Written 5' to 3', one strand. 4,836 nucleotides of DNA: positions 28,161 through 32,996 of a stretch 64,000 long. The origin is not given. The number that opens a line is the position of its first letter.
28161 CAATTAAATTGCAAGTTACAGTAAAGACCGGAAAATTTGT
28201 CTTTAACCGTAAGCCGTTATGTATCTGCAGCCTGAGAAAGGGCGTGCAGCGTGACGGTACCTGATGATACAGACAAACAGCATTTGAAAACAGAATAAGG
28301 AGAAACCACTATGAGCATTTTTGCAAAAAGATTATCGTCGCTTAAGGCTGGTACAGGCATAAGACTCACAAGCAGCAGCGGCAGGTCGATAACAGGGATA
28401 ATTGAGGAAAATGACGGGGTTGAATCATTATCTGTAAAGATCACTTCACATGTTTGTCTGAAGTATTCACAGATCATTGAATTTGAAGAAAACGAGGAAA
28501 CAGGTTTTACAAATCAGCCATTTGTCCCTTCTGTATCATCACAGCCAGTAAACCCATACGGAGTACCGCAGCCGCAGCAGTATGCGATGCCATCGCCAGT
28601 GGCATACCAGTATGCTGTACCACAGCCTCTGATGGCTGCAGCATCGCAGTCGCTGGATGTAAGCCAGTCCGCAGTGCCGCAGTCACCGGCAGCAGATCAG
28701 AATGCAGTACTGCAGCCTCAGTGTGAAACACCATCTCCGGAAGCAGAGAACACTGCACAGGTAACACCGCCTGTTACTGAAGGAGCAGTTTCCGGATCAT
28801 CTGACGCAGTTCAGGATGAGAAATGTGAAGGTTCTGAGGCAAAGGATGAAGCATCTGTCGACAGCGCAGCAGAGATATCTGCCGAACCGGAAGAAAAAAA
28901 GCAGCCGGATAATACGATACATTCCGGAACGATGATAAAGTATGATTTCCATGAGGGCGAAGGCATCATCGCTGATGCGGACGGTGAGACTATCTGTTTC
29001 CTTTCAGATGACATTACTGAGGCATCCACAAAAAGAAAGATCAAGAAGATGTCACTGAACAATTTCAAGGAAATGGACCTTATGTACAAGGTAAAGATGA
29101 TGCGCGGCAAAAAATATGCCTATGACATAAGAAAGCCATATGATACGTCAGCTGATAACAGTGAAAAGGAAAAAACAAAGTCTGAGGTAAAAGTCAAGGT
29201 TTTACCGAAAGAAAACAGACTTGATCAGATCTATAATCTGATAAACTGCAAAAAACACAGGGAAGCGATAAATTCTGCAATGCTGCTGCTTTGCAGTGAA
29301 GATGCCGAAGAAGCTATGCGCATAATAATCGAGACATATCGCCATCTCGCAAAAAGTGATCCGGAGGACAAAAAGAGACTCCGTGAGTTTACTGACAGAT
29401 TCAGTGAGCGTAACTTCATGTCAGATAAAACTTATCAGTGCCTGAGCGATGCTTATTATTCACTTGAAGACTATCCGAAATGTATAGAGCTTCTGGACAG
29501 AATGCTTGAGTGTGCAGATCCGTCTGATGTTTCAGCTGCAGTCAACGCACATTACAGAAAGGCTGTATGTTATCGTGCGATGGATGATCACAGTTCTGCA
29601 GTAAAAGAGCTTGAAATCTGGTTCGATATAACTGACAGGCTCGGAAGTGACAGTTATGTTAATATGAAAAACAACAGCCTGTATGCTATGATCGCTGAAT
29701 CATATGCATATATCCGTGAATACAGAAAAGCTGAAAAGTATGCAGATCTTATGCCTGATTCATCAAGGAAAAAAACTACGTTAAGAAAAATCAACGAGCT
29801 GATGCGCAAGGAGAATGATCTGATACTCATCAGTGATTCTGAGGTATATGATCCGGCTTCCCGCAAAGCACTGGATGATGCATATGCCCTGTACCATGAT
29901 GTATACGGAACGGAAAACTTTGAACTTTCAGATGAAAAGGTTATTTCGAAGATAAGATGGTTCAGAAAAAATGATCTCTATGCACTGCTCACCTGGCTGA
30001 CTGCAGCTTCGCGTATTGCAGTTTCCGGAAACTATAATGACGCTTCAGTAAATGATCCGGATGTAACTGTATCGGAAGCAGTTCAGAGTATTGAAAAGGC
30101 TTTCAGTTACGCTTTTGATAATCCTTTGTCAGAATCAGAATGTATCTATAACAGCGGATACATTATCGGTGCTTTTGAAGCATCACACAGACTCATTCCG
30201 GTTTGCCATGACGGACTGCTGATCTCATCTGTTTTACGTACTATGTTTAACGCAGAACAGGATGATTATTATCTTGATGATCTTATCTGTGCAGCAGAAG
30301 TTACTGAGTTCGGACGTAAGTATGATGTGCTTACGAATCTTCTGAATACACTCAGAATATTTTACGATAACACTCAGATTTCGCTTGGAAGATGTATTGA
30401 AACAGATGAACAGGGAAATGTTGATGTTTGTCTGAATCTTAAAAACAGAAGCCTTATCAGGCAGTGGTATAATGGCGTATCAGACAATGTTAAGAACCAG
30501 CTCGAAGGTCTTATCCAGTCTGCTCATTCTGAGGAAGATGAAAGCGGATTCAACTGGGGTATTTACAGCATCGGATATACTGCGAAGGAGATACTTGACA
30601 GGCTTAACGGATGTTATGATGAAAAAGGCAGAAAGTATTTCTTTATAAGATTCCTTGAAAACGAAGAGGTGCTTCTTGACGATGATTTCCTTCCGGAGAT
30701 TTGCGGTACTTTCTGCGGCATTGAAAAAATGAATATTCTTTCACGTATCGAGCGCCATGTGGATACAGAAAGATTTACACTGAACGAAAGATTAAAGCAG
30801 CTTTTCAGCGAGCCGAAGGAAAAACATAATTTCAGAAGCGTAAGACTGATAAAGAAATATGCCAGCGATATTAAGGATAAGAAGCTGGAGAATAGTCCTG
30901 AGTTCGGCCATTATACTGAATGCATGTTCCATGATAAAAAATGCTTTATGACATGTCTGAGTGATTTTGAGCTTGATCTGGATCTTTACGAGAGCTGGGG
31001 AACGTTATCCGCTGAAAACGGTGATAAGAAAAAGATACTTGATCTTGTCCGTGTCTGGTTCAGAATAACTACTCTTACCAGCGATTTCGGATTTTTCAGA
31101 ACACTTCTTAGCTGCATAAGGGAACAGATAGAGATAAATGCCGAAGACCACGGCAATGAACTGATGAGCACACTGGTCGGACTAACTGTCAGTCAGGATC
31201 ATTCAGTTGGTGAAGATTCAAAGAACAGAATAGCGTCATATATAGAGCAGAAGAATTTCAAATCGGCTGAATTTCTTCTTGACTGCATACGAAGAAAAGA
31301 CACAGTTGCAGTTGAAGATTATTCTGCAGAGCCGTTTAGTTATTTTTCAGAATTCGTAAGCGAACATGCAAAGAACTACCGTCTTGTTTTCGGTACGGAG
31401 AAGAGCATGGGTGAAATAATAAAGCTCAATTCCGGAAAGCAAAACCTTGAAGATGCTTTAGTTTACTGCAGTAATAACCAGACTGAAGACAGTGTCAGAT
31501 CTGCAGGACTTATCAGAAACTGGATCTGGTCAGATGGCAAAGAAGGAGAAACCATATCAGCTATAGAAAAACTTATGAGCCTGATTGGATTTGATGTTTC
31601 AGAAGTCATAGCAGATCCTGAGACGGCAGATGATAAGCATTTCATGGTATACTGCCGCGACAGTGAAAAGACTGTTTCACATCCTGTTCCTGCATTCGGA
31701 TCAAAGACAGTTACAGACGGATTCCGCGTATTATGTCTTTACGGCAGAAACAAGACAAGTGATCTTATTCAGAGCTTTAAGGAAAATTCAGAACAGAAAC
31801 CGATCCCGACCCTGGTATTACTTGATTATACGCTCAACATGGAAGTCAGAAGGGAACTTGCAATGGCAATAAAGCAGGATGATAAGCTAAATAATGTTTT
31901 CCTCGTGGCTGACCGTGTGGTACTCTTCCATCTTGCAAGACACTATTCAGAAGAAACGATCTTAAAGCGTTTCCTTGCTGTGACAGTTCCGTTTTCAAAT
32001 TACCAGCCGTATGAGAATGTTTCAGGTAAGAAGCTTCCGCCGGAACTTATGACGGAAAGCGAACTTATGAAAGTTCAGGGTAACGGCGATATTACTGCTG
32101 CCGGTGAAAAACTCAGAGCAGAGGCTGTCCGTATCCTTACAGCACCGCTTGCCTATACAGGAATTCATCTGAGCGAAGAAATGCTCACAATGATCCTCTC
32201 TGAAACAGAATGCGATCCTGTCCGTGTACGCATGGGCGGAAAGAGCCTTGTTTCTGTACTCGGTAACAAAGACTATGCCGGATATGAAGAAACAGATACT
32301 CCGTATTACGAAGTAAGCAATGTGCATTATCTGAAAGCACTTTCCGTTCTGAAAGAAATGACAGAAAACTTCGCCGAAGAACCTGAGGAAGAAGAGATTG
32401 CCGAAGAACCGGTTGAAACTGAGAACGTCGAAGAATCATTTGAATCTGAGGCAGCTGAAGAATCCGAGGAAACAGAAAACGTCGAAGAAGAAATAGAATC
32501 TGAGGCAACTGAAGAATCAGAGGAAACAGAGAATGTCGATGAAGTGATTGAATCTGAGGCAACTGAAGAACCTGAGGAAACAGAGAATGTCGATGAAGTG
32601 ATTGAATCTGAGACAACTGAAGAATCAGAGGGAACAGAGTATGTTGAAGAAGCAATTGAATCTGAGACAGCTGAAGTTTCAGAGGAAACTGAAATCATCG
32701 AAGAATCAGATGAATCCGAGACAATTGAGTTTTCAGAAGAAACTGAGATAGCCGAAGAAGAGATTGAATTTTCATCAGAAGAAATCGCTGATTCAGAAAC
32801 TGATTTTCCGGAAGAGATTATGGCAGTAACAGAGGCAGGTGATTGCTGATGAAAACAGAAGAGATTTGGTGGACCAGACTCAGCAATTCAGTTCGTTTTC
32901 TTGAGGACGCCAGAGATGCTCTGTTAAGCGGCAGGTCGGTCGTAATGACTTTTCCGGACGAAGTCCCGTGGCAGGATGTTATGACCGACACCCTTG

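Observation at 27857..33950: Isolated two-gene cassette: a 1512-aa giant protein translationally coupled to a HEPN-motif protein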

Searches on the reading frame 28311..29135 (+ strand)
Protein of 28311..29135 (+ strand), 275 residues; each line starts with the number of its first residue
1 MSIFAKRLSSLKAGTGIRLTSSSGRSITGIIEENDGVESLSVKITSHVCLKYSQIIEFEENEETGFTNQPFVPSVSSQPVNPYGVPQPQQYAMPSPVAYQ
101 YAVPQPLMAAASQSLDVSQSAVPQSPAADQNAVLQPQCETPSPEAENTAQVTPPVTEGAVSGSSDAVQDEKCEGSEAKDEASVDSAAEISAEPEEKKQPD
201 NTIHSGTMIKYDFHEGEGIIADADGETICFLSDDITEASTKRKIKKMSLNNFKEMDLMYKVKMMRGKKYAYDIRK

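Call 46: search_protein_families(library=pfam, alignment_id=A5, max_evalue=1)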
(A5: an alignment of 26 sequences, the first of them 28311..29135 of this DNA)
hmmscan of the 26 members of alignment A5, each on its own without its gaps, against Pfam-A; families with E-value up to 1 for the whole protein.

A. member 1, window:28311-29135:+ (275 aa): 1 family
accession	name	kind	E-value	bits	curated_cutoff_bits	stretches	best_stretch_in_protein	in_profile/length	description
PF00635.32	Motile_Sperm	-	0.11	12.9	25.9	1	235-269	10-46/109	MSP (Major sperm protein) domain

B. families by the number of members that match (of 26 scanned): 52 families (the first 25 are shown)
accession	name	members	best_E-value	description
PF23832.1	DUF7202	4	0.0014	Domain of unknown function (DUF7202)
PF15995.10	DUF4771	3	0.015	Domain of unknown function (DUF4771)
PF24032.1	YQBQ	2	0.018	YQBQ-like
PF14484.11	FISNA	2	0.028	Fish-specific NACHT associated domain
PF14438.12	SM-ATX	2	0.038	Ataxin 2 SM domain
PF08748.17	Phage_TAC_4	2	0.042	Phage tail assembly chaperone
PF04225.17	LysM_OapA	2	0.058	Opacity-associated protein A LysM-like domain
PF24053.1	DUF7356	2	0.14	Domain of unknown function (DUF7356)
PF15387.11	DUF4611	1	5.6e-05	Domain of unknown function (DUF4611)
PF20503.3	DUF6730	1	0.0019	Family of unknown function (DUF6730)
PF22822.1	MrpR_N_CB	1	0.0026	MrpR, N-terminal core-binding domain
PF09026.15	CENP-B_dimeris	1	0.003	Centromere protein B dimerisation domain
PF19860.4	DUF6334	1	0.0057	Family of unknown function (DUF6334)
PF01765.24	RRF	1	0.0072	Ribosome recycling factor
PF14591.11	AF0941-like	1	0.01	AF0941-like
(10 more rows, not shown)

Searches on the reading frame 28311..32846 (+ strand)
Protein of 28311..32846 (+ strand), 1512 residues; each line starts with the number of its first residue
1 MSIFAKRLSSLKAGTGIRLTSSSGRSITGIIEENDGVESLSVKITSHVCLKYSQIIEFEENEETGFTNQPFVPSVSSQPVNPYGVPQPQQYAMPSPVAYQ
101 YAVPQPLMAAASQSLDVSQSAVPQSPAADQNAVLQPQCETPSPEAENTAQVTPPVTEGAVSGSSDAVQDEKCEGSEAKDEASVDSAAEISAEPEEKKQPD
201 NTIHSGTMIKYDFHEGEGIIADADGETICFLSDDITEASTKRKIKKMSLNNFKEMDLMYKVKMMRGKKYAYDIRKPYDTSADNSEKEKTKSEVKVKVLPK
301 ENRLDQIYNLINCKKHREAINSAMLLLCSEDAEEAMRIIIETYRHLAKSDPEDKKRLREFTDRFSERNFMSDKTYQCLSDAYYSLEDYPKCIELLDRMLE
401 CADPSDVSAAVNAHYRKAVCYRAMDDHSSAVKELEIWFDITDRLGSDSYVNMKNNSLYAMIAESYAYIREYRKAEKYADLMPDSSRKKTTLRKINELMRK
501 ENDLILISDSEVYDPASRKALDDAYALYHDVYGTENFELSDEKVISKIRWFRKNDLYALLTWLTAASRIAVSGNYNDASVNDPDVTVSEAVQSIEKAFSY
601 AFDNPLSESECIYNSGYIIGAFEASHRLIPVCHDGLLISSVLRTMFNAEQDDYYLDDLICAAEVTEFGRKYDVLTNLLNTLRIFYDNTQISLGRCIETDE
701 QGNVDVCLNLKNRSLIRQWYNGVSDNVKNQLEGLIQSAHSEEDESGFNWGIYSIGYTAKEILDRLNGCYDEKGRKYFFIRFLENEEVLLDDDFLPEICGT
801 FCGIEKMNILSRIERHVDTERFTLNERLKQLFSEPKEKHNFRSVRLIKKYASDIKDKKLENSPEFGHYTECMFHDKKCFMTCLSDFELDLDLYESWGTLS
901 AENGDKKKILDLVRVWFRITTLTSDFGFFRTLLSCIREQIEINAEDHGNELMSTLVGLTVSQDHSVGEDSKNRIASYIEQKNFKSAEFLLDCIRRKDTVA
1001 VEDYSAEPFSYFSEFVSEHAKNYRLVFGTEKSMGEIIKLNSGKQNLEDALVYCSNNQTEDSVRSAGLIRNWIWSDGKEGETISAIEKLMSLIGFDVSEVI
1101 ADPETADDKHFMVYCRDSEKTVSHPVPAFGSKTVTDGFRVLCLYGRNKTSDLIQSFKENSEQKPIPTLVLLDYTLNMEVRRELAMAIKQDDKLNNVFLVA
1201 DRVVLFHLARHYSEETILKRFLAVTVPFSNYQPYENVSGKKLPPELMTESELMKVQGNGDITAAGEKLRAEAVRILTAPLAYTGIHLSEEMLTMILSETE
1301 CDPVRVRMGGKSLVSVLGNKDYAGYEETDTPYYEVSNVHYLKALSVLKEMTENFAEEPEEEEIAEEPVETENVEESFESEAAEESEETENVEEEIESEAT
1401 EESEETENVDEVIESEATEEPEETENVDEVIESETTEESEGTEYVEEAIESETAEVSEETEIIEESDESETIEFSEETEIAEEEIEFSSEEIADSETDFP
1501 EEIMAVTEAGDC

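Call 3: search_protein_families(library=pfam, proteins=[window:28311-32846:+], max_evalue=1)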
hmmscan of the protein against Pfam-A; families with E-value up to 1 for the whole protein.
window:28311-32846:+ (1512 aa): 6 families
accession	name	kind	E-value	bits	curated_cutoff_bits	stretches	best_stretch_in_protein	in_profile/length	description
PF01535.26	PPR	-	0.017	15.7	25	0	374-400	2-28/31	PPR repeat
PF07719.23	TPR_2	-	0.029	14.9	27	1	374-400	3-29/34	Tetratricopeptide repeat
PF13424.12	TPR_12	-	0.034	14.8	30.1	1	377-432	8-66/77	Tetratricopeptide repeat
PF12895.13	ANAPC3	-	0.067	13.9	27.2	1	363-434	14-79/82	Anaphase-promoting complex, cyclosome, subunit 3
PF13428.12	TPR_14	-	0.31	12.3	23.5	0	374-409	3-37/44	Tetratricopeptide repeat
PF00515.34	TPR_1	-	0.31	11.4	27.8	0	412-432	2-22/34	Tetratricopeptide repeat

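Call 4: search_protein_families(library=padloc, proteins=[window:28311-32846:+], max_evalue=1)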
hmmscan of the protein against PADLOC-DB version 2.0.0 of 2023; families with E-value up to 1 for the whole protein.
window:28311-32846:+ (1512 aa): 0 families

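Call 5: search_protein_families(library=ncbifam, proteins=[window:28311-32846:+], max_evalue=1)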
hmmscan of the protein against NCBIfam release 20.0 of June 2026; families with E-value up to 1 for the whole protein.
window:28311-32846:+ (1512 aa): 1 family
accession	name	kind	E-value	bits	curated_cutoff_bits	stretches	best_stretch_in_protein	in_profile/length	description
NF005942.0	PRK07994.1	equivalog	0.45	9.4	613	1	1360-1471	396-510/655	DNA polymerase III subunit gamma/tau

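Call 10: find_homologous_proteins(query=window:28311-32846:+, max_evalue=0.001)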
Query window:28311-32846:+ (1512 aa): 3 proteins with E <= 0.001 among 8000 candidates.
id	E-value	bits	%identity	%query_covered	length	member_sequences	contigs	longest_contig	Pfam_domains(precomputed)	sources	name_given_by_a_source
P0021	0.0e+0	3246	93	100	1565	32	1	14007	-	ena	-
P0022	0.0e+0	3113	94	100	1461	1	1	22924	-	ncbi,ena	-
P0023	5.4e-221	755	41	37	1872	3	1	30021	-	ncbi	-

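Call 21: search_protein_families(library=pfam, proteins=[P0023], max_evalue=0.1)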
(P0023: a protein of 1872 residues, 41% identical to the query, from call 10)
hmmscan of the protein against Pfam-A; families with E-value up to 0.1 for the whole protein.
P0023 (1872 aa): 11 families
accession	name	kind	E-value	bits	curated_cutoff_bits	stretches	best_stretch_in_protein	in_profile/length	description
PF13424.12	TPR_12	-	7.4e-05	23.3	30.1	0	418-438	10-30/77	Tetratricopeptide repeat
PF13173.12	AAA_14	-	0.00043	20.7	27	1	1516-1591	5-86/129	AAA domain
PF13428.12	TPR_14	-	0.00092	20.1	23.5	0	418-439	8-29/44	Tetratricopeptide repeat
PF13176.12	TPR_7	-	0.0011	19.4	27.9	1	424-445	12-33/36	Tetratricopeptide repeat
PF07719.23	TPR_2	-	0.0012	19.2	27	0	419-436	9-26/34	Tetratricopeptide repeat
PF00515.34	TPR_1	-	0.0013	18.9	27.8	0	418-436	8-26/34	Tetratricopeptide repeat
PF14559.12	TPR_19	-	0.0067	17.2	25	0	572-592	29-49/68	Tetratricopeptide repeat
PF13374.12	TPR_10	-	0.008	16.6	27.5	0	418-436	9-27/42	Tetratricopeptide repeat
PF13191.12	AAA_16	-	0.02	15.8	32.6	1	1500-1621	3-129/167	AAA ATPase domain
PF13181.12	TPR_8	-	0.029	15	25.7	0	571-590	4-23/34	Tetratricopeptide repeat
PF01637.24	ATPase_2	-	0.089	13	33.2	0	1499-1572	1-78/225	ATPase domain predominantly from Archaea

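Call 22: search_protein_families(library=padloc, proteins=[P0023], max_evalue=0.1)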
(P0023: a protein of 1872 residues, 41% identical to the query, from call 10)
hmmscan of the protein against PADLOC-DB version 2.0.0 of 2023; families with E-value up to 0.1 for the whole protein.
P0023 (1872 aa): 1 family
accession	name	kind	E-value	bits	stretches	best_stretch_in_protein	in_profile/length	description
PDLC02976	WH_III-A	-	0.00046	18.8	1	1810-1869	23-80/104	-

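Call 69: find_encoding_contigs(protein=P0022, flank=8000, max_places=2)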
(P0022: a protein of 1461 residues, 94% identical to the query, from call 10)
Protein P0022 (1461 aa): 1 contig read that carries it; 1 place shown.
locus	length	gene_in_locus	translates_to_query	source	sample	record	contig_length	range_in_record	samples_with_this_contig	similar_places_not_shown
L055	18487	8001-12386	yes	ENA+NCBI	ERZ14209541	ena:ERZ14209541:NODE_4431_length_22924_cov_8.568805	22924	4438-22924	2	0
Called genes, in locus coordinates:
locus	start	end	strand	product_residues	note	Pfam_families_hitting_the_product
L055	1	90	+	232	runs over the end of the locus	-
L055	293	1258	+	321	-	PF06325:PrmA, PF01135:PCMT (faint), PF05175:MTS, PF13489:Methyltransf_23 (weak), PF03602:Cons_hypoth95 (faint), PF13649:Methyltransf_25 (weak), PF13847:Methyltransf_31, PF08242:Methyltransf_12 (weak)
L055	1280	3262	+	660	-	PF00204:DNA_gyraseB, PF01751:Toprim, PF00986:DNA_gyraseB_C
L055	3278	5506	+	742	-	PF00521:DNA_topoisoIV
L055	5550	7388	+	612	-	PF13522:GATase_6, PF13537:GATase_7, PF01380:SIS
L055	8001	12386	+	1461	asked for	-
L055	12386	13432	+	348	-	-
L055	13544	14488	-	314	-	-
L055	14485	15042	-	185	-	PF08281:Sigma70_r4_2 (weak)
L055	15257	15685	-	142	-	-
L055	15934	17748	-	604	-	PF00512:HisKA, PF02518:HATPase_c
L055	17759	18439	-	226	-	PF00072:Response_reg, PF00486:Trans_reg_C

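Call 70: find_encoding_contigs(protein=P0021, flank=8000, max_places=2)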
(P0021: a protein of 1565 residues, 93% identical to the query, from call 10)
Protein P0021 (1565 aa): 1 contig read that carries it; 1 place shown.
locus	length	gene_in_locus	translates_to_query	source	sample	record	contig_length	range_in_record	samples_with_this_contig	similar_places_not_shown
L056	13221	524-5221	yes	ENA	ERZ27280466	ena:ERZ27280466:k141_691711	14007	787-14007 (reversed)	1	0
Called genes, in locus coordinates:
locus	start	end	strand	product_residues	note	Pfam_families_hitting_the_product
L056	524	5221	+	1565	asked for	-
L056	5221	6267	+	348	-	-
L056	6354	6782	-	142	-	-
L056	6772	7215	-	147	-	PF16163:DUF4869 (weak)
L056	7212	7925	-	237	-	-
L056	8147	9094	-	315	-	-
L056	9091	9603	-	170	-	PF08281:Sigma70_r4_2 (weak)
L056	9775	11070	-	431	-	PF13542:HTH_Tnp_ISL3, PF01610:DDE_Tnp_ISL3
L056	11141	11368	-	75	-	-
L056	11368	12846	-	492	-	PF00817:IMS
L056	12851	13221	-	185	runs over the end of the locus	PF06114:Peptidase_M78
